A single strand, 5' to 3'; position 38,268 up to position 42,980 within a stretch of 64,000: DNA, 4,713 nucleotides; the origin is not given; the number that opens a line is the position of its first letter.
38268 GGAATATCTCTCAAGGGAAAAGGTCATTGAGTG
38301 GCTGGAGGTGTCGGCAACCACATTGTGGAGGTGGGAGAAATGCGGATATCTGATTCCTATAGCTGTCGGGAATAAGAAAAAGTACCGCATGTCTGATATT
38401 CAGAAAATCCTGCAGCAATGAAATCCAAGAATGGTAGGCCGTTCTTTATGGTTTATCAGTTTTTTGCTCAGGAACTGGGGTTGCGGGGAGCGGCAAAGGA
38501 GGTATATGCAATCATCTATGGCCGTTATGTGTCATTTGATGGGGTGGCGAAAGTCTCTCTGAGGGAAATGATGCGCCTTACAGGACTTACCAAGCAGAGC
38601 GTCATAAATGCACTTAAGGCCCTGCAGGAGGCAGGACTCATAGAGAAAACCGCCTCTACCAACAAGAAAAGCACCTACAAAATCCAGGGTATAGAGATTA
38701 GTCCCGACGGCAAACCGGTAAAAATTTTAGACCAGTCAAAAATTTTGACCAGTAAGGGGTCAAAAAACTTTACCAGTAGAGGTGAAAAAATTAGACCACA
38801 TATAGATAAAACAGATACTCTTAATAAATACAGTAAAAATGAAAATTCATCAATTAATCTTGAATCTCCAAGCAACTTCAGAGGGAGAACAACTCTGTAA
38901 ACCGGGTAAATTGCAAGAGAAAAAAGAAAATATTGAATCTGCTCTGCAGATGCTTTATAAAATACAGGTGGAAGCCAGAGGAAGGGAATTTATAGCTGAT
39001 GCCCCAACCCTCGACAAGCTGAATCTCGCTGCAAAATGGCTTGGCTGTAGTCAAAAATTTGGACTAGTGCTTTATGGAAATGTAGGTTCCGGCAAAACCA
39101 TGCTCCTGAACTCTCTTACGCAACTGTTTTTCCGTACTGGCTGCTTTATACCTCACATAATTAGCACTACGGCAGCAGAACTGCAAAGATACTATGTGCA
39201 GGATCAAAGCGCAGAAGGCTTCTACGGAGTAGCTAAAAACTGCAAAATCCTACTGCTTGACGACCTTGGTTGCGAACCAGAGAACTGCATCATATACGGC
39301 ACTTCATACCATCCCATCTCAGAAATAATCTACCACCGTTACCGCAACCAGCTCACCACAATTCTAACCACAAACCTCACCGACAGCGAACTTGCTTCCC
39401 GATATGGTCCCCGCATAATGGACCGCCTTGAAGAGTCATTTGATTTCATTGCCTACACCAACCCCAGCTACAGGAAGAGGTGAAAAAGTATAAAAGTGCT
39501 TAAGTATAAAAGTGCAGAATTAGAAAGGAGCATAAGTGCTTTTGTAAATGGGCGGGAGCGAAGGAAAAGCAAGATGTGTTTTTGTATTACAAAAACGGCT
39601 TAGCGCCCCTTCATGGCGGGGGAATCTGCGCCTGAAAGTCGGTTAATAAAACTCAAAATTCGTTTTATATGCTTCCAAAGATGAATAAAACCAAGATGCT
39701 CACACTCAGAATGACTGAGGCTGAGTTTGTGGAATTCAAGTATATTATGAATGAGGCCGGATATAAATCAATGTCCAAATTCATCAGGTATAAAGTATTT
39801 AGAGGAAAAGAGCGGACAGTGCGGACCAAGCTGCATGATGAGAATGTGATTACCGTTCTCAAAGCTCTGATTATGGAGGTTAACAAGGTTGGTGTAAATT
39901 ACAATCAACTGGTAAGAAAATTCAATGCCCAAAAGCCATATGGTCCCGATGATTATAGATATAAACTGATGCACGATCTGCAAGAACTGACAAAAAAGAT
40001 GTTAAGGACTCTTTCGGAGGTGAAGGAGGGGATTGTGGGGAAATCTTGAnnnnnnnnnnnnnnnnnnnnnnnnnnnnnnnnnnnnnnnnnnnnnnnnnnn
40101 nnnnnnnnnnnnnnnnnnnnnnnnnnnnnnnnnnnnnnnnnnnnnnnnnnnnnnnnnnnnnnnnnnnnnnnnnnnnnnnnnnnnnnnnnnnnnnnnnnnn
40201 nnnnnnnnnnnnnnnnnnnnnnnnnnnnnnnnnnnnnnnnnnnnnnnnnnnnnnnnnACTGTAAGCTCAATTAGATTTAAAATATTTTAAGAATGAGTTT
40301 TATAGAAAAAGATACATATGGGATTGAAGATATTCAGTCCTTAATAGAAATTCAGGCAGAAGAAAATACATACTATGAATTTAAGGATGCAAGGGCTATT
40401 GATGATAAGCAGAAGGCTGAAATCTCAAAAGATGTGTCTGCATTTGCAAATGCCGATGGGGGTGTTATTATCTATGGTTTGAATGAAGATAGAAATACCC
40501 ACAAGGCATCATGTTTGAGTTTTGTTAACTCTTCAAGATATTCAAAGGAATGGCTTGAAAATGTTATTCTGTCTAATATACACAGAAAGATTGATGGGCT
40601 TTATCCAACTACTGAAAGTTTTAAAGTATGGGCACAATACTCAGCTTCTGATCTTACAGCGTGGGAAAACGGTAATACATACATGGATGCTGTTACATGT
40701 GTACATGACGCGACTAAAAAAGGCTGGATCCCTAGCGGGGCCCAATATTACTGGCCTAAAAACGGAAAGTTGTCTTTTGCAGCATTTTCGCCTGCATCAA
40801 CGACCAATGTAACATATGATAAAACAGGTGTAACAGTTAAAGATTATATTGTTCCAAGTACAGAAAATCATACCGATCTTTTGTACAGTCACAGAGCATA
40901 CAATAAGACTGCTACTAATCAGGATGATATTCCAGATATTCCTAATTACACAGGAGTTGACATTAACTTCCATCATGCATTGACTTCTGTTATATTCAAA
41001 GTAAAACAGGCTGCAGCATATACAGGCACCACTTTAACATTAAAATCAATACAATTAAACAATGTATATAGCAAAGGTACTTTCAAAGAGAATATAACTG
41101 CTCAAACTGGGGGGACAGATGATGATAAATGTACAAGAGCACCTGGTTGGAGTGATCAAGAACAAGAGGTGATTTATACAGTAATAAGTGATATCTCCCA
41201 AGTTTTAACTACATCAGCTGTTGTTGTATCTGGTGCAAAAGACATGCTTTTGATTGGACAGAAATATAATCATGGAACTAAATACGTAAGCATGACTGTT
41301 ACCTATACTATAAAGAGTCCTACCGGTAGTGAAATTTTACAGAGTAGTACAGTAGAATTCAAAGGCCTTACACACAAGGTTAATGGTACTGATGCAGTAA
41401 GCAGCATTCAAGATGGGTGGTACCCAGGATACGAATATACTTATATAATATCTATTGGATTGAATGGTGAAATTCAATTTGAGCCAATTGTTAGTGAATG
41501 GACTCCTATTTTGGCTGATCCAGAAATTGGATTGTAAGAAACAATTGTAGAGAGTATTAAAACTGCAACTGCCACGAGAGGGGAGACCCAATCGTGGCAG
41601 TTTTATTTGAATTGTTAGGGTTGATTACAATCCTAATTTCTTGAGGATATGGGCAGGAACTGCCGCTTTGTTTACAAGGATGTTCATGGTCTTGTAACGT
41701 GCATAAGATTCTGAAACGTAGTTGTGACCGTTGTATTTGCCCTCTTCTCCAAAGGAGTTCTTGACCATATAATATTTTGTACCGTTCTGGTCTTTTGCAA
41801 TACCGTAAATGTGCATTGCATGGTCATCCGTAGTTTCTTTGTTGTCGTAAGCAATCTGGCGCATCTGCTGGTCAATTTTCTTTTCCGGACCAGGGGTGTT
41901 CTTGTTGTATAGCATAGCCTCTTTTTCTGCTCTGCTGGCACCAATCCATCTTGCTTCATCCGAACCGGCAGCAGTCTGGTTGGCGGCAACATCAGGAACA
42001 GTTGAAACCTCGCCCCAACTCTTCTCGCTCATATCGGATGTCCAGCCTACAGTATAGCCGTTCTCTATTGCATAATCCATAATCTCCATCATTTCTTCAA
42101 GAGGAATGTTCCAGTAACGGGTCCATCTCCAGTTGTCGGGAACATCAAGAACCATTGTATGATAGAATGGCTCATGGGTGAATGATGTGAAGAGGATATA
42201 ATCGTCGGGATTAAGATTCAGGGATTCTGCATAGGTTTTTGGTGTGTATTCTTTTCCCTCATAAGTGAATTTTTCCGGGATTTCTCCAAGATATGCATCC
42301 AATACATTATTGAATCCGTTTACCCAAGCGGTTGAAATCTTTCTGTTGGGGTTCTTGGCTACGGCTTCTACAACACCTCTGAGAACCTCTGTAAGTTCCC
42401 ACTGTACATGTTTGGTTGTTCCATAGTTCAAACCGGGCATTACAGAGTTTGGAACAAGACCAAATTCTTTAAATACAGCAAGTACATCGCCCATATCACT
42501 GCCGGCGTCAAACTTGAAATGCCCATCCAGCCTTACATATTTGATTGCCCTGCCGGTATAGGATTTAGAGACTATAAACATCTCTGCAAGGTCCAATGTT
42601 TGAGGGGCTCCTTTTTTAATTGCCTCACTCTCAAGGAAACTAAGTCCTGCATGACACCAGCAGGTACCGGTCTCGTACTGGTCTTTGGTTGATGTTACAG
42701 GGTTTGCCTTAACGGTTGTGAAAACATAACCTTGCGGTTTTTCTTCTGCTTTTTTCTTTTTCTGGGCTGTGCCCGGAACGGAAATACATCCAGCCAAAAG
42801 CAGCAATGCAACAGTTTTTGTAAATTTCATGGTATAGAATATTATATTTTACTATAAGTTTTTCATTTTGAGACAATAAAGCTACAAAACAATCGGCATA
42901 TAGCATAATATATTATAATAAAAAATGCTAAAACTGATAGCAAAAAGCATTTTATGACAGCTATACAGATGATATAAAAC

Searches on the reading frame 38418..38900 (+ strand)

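Call 27: search_protein_families(library=pfam, proteins=[window:38418-38900:+])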
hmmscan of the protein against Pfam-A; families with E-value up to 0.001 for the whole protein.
window:38418-38900:+ (160 aa): 4 families
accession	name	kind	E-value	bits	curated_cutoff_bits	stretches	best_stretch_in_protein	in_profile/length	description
PF12802.13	MarR_2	-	5.1e-06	27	27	1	46-81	21-56/61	MarR family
PF13730.12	HTH_36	-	4.3e-05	23.7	25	1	21-75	2-55/55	Helix-turn-helix domain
PF13545.12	HTH_Crp_2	-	0.00036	20.9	27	1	46-77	23-54/70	Crp-like helix-turn-helix domain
PF13463.12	HTH_27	-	0.00053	20.7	22.2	1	45-87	18-61/68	Winged helix DNA-binding domain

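Call 66: search_protein_families(library=ncbifam, proteins=[window:38418-38900:+], max_evalue=0.001)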
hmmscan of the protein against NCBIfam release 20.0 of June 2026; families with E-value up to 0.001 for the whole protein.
window:38418-38900:+ (160 aa): 1 family
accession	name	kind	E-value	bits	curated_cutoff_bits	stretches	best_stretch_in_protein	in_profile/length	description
NF040939.2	trans_reg_lrs14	equivalog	0.00048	20.1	90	0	45-84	36-75/103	Lrs14 family HTH-type transcriptional regulator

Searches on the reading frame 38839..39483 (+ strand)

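Call 27: search_protein_families(library=pfam, proteins=[window:38839-39483:+])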
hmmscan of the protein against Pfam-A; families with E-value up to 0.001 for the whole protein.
window:38839-39483:+ (214 aa): 1 family
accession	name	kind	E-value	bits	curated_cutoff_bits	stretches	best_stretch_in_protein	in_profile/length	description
PF01695.23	IstB_IS21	-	0.00032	20.7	24.1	1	73-214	92-233/238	IstB-like ATP binding protein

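Call 66: search_protein_families(library=ncbifam, proteins=[window:38839-39483:+], max_evalue=0.001)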
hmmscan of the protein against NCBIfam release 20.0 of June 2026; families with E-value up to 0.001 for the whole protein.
window:38839-39483:+ (214 aa): 5 families
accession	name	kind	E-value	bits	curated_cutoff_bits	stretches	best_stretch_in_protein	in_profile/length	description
NF005992.0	PRK08116.1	subfamily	2.8e-20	72.6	189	1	71-213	111-253/269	hypothetical protein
NF005304.0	PRK06835.1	equivalog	1.7e-17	63.5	215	1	74-206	184-314/330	ATP-binding protein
NF006505.0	PRK08939.1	equivalog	2.3e-09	37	228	1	71-189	154-269/306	primosomal protein DnaI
NF038214.1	IS21_help_AAA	equivalog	1.5e-08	34.6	200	1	72-214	89-231/232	IS21-like element helper ATPase IstB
NF009043.0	PRK12377.1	subfamily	5.3e-05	22.9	389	1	76-213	104-239/248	ATP-binding protein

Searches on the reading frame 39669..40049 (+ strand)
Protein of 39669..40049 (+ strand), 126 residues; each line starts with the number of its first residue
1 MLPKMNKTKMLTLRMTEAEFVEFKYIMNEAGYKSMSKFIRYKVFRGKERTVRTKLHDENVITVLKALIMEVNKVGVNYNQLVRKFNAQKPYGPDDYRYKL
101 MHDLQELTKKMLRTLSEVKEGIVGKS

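Call 66: search_protein_families(library=ncbifam, proteins=[window:39669-40049:+], max_evalue=0.001)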
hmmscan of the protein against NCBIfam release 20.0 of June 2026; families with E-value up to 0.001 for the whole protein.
window:39669-40049:+ (126 aa): 1 family
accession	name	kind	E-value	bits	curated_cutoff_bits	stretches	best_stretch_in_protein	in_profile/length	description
NF041324.1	Bacteroid_MobA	subfamily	3.9e-10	39.9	150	1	4-88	5-90/131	conjugal transfer protein MobA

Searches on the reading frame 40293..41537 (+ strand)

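Call 25: search_protein_families(library=pfam, proteins=[window:40293-41537:+])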
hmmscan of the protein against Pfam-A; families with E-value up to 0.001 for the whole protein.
window:40293-41537:+ (414 aa): 2 families
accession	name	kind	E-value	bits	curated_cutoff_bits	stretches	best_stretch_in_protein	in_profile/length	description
PF13149.12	Mfa_like_1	-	2.6e-18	67.4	27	1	110-403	14-246/246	Fimbrillin-like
PF04326.19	SLFN_AlbA_2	-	1.4e-09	38.9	25.3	1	24-103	1-71/118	Schlafen, AlbA_2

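Call 66: search_protein_families(library=ncbifam, proteins=[window:40293-41537:+], max_evalue=0.001)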
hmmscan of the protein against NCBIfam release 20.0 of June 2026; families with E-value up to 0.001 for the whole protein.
window:40293-41537:+ (414 aa): 0 families

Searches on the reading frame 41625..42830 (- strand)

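Call 25: search_protein_families(library=pfam, proteins=[window:41625-42830:-])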
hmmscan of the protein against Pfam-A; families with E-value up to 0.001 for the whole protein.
window:41625-42830:- (401 aa): 2 families
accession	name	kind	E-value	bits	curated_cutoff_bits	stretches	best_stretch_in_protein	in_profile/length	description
PF03051.21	Peptidase_C1_2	-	1.5e-12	47.5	22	1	329-398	353-423/438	Peptidase C1-like family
PF00112.29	Peptidase_C1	-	5.6e-07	30.3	20.7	0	331-375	162-205/220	Papain family cysteine protease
